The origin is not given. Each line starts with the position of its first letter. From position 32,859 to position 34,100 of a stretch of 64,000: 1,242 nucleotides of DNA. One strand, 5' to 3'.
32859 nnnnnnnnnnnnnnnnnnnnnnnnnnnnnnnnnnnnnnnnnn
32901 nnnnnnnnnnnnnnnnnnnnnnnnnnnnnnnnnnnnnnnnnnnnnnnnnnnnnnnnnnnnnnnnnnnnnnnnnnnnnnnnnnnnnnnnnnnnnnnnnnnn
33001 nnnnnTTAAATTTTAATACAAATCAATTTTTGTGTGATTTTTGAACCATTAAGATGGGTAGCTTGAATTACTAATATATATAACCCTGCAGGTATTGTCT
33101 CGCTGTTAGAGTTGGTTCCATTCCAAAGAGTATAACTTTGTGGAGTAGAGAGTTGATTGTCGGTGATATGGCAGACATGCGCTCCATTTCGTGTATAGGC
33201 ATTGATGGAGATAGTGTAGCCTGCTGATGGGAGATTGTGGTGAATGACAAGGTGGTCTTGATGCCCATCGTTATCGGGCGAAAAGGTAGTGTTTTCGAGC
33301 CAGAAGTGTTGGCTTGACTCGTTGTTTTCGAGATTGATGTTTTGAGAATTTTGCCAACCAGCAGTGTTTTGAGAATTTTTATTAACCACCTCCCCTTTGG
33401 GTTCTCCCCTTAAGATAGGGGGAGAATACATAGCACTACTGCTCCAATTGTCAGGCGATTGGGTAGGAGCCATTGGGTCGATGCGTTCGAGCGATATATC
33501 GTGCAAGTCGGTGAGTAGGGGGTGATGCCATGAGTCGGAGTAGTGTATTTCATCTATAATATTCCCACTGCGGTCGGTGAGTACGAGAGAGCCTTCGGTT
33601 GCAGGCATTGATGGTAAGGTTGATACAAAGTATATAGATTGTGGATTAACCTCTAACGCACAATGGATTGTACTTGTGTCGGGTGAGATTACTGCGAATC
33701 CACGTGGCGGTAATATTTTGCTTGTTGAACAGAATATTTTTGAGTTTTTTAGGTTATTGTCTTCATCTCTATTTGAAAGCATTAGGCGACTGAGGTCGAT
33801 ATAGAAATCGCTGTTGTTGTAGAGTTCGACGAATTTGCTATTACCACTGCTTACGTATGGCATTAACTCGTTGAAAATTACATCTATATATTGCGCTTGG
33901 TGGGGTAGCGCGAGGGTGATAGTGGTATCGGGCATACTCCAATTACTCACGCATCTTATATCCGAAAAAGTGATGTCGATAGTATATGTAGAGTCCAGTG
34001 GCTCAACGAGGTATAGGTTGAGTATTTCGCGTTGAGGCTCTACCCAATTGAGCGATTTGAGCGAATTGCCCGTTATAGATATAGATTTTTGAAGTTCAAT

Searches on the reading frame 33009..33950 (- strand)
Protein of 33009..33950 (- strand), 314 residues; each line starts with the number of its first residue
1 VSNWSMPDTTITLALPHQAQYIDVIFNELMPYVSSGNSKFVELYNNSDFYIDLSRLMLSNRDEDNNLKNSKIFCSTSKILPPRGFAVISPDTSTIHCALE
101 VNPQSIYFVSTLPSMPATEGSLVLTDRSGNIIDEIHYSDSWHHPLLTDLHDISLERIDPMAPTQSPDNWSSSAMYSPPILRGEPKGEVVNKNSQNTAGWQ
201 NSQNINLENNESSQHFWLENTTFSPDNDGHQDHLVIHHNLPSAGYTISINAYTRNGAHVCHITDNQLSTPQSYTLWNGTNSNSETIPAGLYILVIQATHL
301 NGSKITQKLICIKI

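Call 81: find_homologous_proteins(query=window:33009-33950:-, max_evalue=1e-10)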
Query window:33009-33950:- (314 aa): 13 proteins with E <= 1e-10 among 920 candidates.
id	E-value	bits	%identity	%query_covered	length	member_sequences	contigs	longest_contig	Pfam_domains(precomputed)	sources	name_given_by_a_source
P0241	9.3e-149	513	74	100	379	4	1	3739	PF13585.13,PF00932.26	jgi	jgi:hypothetical protein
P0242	3.4e-145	501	72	100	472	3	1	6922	PF13585.13,PF00932.26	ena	-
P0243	3.6e-140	485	70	100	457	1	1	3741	PF13585.13,PF00932.26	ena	-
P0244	2.6e-138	478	69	100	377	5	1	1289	PF13585.13,PF00932.26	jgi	jgi:hypothetical protein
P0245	3.2e-134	465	68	94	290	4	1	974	PF13585.13,PF00932.26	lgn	-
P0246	7.1e-113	395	55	100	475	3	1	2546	PF13585.13,PF00932.26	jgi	jgi:hypothetical protein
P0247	2.2e-108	380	69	82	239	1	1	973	PF13585.13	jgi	jgi:hypothetical protein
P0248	3.6e-87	310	71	64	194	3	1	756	PF13585.13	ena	-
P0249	1.3e-81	292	68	64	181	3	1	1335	PF13585.13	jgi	jgi:hypothetical protein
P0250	1.4e-75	272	66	64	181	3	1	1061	PF13585.13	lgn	-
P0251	8.1e-36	142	29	93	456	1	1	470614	PF13585.13,PF00932.26,PF13860.13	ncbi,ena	-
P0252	2.5e-26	111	30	73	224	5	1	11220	PF00932.26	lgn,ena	-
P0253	5.0e-26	110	27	93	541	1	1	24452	PF00932.26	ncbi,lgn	-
